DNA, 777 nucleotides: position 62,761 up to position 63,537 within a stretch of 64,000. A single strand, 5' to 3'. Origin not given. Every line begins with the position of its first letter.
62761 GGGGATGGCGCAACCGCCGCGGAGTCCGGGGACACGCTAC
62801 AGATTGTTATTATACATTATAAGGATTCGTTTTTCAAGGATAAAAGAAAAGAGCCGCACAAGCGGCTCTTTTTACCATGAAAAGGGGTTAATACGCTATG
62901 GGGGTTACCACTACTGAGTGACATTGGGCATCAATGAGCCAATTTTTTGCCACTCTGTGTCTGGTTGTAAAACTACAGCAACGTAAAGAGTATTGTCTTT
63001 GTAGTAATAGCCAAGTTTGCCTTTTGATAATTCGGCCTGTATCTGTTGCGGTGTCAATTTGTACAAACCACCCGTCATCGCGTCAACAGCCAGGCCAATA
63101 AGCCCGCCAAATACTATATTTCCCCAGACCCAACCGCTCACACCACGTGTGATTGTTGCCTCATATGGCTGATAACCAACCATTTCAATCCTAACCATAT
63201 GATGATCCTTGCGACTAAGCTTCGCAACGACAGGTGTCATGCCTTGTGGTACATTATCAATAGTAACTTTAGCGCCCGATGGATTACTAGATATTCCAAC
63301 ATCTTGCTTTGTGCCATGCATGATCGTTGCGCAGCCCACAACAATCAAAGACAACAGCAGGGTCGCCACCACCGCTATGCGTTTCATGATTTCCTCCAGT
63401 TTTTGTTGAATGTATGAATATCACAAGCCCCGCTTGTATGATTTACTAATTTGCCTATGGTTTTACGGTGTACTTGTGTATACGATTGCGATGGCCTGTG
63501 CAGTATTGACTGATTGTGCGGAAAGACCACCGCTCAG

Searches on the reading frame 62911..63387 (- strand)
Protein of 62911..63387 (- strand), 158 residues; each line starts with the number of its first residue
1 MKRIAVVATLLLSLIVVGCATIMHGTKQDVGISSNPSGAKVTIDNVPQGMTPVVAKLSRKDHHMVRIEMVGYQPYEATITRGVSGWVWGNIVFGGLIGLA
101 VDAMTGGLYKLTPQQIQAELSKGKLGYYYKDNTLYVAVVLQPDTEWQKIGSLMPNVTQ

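Call 90: search_protein_families(library=pfam, proteins=[window:62911-63387:-], max_evalue=0.01)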
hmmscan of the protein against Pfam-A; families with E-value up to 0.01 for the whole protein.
window:62911-63387:- (158 aa): 1 family
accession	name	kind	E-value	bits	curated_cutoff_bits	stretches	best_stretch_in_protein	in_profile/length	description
PF08308.17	PEGA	-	1.3e-10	41.4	20.8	1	30-80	4-54/71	PEGA domain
